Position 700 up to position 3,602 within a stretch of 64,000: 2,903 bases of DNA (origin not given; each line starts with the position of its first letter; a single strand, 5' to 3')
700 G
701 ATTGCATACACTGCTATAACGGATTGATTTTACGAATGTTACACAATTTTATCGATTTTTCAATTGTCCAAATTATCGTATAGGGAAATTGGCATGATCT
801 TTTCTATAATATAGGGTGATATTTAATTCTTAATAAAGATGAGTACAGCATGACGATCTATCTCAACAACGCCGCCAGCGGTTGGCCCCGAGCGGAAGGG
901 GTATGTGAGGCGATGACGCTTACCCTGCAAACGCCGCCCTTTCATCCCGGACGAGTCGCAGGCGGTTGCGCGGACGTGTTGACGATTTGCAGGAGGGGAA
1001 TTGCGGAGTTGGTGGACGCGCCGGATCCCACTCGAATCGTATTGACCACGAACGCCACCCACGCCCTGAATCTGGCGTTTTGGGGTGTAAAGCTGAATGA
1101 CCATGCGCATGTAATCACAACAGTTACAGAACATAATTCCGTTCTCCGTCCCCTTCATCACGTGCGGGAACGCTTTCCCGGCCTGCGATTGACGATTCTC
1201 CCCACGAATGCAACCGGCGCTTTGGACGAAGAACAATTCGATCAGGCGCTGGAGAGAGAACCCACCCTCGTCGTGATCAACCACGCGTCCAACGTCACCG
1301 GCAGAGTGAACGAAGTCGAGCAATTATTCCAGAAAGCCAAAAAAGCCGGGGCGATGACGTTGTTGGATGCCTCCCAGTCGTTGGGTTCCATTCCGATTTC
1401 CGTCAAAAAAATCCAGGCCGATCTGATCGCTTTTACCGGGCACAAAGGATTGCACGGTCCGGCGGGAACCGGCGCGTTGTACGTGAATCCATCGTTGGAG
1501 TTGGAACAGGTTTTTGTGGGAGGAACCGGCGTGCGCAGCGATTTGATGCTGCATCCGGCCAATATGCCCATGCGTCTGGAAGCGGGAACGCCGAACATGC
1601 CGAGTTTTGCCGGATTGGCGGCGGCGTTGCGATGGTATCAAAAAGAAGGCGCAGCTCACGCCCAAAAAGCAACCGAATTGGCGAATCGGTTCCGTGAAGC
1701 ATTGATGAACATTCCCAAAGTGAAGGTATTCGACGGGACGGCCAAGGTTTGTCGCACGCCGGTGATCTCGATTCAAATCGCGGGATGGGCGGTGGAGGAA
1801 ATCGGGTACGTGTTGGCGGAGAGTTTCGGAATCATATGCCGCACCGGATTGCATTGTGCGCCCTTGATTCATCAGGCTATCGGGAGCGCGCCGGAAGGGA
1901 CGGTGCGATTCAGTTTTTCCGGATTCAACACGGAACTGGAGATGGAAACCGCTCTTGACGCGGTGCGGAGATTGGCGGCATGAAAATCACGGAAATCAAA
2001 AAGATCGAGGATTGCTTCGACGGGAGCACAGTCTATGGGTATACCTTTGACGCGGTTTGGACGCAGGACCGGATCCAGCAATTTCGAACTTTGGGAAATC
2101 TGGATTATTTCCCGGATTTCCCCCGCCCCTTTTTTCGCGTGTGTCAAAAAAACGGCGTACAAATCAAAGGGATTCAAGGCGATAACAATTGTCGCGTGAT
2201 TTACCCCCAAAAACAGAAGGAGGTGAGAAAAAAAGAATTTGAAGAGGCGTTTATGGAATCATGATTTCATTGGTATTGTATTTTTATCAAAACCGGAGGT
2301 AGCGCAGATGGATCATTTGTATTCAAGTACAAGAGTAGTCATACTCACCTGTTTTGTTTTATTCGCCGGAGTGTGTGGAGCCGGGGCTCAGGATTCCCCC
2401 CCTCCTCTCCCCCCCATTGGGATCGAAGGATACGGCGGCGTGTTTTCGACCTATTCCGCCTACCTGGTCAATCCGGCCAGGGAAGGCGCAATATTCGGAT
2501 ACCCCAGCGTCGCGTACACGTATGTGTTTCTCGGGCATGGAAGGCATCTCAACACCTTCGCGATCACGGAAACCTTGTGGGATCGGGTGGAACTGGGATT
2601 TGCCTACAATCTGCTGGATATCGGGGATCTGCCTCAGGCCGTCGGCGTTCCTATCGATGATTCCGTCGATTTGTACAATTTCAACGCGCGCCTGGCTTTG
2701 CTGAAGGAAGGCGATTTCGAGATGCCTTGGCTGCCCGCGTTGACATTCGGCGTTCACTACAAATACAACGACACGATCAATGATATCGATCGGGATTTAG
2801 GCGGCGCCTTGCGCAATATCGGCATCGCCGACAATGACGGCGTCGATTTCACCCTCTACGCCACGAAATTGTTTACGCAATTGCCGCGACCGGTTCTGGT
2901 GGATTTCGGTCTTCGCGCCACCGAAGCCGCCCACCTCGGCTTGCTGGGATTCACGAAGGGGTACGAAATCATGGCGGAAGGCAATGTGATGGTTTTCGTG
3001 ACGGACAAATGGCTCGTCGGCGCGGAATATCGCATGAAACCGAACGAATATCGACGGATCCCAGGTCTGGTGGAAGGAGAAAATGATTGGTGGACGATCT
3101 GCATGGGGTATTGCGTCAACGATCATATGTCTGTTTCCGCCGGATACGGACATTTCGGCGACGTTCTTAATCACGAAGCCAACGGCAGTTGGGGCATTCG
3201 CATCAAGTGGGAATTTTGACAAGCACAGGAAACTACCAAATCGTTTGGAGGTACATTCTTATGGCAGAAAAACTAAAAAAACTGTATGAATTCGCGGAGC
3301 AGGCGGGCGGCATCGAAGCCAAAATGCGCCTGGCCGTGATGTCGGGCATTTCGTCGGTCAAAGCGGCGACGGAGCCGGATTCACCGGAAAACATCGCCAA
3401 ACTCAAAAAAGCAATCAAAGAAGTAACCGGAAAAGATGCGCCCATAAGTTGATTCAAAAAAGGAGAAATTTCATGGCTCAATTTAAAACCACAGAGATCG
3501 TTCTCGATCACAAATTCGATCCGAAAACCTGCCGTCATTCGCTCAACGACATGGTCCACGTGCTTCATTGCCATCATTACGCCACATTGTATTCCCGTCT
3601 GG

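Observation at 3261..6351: Operon coupling a small helical protein and two tandem V4R-domain proteins to a chemoreceptor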

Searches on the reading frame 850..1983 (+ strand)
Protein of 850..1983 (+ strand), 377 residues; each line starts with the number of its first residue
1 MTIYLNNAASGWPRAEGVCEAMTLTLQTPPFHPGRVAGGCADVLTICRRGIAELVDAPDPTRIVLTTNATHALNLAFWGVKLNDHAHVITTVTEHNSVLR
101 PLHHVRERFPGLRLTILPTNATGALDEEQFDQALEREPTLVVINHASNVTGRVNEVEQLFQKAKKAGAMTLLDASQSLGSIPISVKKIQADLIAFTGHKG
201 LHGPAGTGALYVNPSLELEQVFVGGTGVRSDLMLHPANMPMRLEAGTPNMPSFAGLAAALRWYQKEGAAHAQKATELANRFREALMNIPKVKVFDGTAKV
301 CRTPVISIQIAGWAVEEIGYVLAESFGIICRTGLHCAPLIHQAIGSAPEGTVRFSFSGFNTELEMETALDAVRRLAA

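Call 4: search_protein_families(library=pfam, proteins=[window:850-1983:+], max_evalue=0.01)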
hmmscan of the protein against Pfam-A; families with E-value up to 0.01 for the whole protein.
window:850-1983:+ (377 aa): 2 families
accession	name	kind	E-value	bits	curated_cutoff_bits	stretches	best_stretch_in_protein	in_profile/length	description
PF00266.25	Aminotran_5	-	1.1e-72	245.5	21.5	1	43-365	44-368/371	Aminotransferase class-V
PF01041.23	DegT_DnrJ_EryC1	-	0.00017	21.3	19.8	1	64-180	43-152/360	DegT/DnrJ/EryC1/StrS aminotransferase family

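Call 23: search_protein_families(library=ncbifam, proteins=[window:850-1983:+], max_evalue=0.001)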
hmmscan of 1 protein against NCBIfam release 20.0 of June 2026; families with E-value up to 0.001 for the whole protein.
window:850-1983:+ (377 aa): 27 families (the best 25 are shown)
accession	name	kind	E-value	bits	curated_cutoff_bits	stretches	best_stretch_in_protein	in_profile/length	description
TIGR01977.1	am_tr_V_EF2568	hypoth_equivalog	1.8e-105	353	377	1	3-374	1-375/376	cysteine desulfurase family protein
NF040779.1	Sec_lyase_SclA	exception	9e-83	278.2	525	1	3-375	1-376/378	selenocysteine lyase SclA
TIGR01979.1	sufS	subfamily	3.5e-59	200.7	475.1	1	46-374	66-397/403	SufS family cysteine desulfurase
NF041166.1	f2_encap_cargo1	exception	7.6e-47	160.7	800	1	37-375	284-623/623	family 2A encapsulin nanocompartment cargo protein cysteine desulfurase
NF008126.0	PRK10874.1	equivalog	1.1e-43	149.9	607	1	47-374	68-394/401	cysteine desulfurase CsdA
TIGR03392.1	FeS_syn_CsdA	equivalog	5.8e-42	144.3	493.6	1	47-373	65-390/398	cysteine desulfurase CsdA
TIGR03402.1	FeS_nifS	equivalog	1.9e-41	142.1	530.75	1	36-373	36-367/379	cysteine desulfurase NifS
NF010611.0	PRK14012.1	equivalog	2.4e-36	125.5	548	1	42-373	51-376/406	IscS subfamily cysteine desulfurase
NF006791.0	PRK09295.1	equivalog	4.4e-36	124.8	661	1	44-375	69-401/406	cysteine desulfurase SufS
TIGR03403.1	nifS_epsilon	equivalog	2.7e-34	118.6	587.7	1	54-374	54-371/382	NifS family cysteine desulfurase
TIGR02006.1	IscS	equivalog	3.7e-34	118.4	643.2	1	39-373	44-372/402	IscS subfamily cysteine desulfurase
TIGR03235.1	DNA_S_dndA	equivalog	1.1e-33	117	480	1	46-316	46-306/353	cysteine desulfurase DndA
NF002806.0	PRK02948.1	subfamily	1.8e-32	112.8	304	1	38-375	39-371/381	IscS subfamily cysteine desulfurase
TIGR01976.1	am_tr_V_VC1184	hypoth_equivalog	2.5e-30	106.1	352.35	1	3-371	20-400/401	cysteine desulfurase-like protein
TIGR04343.1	egtE_PLP_lyase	equivalog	7.4e-20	71.1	400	1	40-294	52-296/370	ergothioneine biosynthesis PLP-dependent enzyme EgtE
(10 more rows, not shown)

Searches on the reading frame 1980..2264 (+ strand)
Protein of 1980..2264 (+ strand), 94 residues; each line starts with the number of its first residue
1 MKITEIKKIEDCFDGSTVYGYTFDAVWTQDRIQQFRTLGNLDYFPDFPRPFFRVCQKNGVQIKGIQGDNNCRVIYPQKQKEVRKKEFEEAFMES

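Call 4: search_protein_families(library=pfam, proteins=[window:1980-2264:+], max_evalue=0.01)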
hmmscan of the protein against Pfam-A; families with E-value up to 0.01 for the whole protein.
window:1980-2264:+ (94 aa): 0 families

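Call 6: search_protein_families(library=ncbifam, proteins=[window:1980-2264:+], max_evalue=0.1)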
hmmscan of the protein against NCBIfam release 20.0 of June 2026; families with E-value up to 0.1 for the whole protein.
window:1980-2264:+ (94 aa): 0 families

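Call 64: search_protein_families(library=pfam, proteins=[window:1980-2264:+], max_evalue=10)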
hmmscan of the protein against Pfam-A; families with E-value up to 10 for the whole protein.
window:1980-2264:+ (94 aa): 0 families

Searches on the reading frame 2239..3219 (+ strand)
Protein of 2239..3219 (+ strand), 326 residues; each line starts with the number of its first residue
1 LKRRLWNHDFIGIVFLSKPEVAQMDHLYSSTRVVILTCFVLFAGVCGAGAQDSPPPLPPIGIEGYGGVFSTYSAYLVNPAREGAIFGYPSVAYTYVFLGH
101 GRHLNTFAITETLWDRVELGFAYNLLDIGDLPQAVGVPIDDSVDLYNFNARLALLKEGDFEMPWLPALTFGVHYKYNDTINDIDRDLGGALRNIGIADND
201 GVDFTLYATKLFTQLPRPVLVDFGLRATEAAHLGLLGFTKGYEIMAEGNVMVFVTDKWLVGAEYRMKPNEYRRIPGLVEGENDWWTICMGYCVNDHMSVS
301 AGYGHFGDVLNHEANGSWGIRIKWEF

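Call 4: search_protein_families(library=pfam, proteins=[window:2239-3219:+], max_evalue=0.01)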
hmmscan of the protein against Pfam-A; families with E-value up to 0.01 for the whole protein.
window:2239-3219:+ (326 aa): 1 family
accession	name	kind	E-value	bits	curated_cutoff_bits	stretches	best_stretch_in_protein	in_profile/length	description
PF11231.14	DUF3034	-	3.6e-29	102.5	25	1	92-314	35-246/255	Protein of unknown function (DUF3034)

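Call 6: search_protein_families(library=ncbifam, proteins=[window:2239-3219:+], max_evalue=0.1)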
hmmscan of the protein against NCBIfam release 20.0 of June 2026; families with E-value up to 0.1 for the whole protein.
window:2239-3219:+ (326 aa): 0 families

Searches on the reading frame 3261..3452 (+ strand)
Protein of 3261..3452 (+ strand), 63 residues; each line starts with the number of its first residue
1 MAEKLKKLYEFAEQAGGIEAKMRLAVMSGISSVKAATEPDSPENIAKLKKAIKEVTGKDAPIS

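Call 4: search_protein_families(library=pfam, proteins=[window:3261-3452:+], max_evalue=0.01)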
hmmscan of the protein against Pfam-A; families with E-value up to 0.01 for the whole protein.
window:3261-3452:+ (63 aa): 0 families

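Call 6: search_protein_families(library=ncbifam, proteins=[window:3261-3452:+], max_evalue=0.1)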
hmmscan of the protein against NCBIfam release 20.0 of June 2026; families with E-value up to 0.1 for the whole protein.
window:3261-3452:+ (63 aa): 0 families

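Call 64: search_protein_families(library=pfam, proteins=[window:3261-3452:+], max_evalue=10)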
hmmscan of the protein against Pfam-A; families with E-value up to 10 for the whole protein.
window:3261-3452:+ (63 aa): 1 family
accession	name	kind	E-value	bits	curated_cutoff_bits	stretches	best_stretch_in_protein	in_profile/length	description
PF16572.11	HlyD_D4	-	0.11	12.9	26.4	1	5-33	19-49/55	Long alpha hairpin domain of cation efflux system protein, CusB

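Call 87: list_cluster_members(proteins=[window:3261-3452:+, window:3473-4009:+, window:4027-4635:+, window:1980-2264:+])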
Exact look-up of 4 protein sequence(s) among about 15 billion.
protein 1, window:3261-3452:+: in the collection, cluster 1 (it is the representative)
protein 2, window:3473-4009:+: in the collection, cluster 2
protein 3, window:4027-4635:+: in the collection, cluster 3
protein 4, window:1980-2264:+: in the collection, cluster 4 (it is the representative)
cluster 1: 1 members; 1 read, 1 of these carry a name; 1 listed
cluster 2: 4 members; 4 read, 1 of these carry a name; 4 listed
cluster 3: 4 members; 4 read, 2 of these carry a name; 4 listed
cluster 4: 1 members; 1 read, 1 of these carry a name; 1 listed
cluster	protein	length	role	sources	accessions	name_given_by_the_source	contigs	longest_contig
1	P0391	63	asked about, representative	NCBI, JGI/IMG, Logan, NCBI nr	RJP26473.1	MAG: hypothetical protein C4527_15025 [Candidatus Omnitrophota bacterium] | hypothetical protein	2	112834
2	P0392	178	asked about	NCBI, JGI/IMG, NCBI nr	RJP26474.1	MAG: hypothetical protein C4527_15030 [Candidatus Omnitrophota bacterium] | hypothetical protein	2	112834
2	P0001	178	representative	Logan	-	-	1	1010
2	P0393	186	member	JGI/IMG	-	-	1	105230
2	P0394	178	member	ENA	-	-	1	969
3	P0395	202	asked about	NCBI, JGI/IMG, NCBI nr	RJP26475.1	MAG: hypothetical protein C4527_15035 [Candidatus Omnitrophota bacterium]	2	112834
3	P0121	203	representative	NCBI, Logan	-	-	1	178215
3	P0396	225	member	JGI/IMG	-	hypothetical protein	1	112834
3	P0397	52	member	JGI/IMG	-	-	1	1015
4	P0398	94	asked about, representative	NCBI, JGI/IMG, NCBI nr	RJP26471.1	MAG: hypothetical protein C4527_15015 [Candidatus Omnitrophota bacterium] | hypothetical protein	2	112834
